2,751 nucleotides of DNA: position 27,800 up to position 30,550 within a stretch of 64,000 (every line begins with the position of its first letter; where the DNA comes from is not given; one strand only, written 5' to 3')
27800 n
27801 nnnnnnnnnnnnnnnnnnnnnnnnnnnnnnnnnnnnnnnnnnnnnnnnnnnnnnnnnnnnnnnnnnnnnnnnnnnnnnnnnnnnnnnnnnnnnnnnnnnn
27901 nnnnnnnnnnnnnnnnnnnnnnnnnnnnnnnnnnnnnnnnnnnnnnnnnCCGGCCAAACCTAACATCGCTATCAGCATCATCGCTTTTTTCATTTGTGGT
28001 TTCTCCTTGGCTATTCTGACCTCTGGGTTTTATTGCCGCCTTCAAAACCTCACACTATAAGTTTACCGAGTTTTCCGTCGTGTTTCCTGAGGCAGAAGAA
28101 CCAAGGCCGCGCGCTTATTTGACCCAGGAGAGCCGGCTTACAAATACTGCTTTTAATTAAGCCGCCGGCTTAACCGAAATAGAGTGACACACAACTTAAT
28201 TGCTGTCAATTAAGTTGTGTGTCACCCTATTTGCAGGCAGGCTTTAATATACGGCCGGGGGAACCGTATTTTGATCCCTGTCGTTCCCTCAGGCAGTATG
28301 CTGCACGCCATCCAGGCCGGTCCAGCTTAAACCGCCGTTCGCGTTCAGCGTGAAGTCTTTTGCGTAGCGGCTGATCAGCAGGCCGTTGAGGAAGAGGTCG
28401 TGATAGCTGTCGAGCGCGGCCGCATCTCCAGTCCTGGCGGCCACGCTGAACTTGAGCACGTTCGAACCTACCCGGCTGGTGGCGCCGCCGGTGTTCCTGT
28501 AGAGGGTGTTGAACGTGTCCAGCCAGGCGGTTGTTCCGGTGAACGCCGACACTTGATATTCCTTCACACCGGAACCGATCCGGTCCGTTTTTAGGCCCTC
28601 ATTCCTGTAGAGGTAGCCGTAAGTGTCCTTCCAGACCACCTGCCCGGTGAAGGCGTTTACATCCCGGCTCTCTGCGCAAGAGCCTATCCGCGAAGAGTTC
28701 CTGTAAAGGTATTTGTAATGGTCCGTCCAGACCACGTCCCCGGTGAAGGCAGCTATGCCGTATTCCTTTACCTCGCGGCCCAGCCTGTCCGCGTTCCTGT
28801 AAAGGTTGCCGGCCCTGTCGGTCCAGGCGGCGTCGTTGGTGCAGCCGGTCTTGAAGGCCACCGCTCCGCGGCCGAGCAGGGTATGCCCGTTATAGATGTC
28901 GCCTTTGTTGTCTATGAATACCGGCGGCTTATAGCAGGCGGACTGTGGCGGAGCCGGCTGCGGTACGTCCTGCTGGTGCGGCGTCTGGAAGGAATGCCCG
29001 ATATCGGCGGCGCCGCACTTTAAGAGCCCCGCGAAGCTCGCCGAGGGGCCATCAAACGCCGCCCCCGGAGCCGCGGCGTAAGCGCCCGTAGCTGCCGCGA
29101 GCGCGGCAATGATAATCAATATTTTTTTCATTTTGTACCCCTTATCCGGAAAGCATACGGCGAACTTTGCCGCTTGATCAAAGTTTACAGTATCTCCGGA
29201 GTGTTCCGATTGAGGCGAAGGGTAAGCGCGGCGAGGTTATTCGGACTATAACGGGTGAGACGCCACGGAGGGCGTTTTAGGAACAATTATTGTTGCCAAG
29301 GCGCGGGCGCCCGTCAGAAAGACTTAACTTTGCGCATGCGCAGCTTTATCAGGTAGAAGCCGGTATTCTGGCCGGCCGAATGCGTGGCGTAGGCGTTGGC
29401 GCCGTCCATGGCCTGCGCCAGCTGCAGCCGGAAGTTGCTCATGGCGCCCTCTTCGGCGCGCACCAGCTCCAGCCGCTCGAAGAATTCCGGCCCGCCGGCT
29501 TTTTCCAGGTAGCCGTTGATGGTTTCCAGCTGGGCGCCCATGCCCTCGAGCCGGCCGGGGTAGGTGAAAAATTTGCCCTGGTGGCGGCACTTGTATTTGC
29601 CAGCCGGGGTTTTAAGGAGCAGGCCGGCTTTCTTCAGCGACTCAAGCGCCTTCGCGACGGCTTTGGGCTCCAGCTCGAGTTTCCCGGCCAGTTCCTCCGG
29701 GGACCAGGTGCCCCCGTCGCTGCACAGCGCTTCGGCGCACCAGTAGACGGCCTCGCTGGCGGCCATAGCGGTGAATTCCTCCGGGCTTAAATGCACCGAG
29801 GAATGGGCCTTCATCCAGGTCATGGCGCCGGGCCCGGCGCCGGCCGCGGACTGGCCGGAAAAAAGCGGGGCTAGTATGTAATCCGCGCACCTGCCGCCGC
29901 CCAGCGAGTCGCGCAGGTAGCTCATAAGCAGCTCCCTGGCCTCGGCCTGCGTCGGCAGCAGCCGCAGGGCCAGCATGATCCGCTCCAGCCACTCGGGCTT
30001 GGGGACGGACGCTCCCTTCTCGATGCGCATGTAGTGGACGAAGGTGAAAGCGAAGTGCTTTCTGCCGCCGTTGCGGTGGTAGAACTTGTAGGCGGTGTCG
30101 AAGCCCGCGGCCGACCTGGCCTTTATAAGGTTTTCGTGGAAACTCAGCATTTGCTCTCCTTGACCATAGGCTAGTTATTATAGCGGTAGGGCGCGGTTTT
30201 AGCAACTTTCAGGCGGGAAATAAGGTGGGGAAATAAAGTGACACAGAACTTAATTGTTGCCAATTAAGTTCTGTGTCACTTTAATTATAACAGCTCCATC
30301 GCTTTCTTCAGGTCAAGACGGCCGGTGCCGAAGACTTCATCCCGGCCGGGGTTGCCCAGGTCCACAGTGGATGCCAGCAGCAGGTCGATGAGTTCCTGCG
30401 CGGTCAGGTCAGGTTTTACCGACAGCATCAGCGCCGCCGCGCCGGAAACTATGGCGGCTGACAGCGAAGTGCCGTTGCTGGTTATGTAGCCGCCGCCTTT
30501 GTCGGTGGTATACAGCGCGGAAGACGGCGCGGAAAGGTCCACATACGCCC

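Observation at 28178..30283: Twin 19-bp-arm palindromes with a compensatory double change bracket a 2-kb two-gene module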

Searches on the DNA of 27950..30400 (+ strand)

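Call 50: search_rna_families(source=window, start=27950, end=30400, threshold=evalue, max_evalue=1)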
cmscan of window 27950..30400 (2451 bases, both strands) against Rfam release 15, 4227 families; matches with E-value up to 1: 4.
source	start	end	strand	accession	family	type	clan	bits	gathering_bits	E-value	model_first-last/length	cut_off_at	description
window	30232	30285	+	RF03714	MIR774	Gene; miRNA;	-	24.6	80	0.11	1-98/98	no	MIR774 microRNA precursor family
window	28162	28244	+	RF03714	MIR774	Gene; miRNA;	-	22.9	80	0.3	1-98/98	no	MIR774 microRNA precursor family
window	28395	28499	+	RF02499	Atu_C4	Gene; sRNA;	-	21.1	80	0.5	1-70/70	no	Rhizobiales sRNA Atu_C4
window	29780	29859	-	RF00593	snoU83B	Gene; snRNA; snoRNA; CD-box;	-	19.3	35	0.96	1-94/94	no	Small nucleolar RNA U83B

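Call 52: search_dna_similar(query=window:28170-28240:+, collection=plasmids, mode=distant, max_evalue=1, max_rows=15)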
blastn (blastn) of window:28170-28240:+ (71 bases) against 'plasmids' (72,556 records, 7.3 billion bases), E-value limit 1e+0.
No match.

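Call 53: search_dna_similar(query=window:28170-28240:+, collection=phages, mode=distant, max_evalue=1, max_rows=15)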
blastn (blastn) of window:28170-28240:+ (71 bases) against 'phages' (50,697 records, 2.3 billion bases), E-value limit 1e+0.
No match.
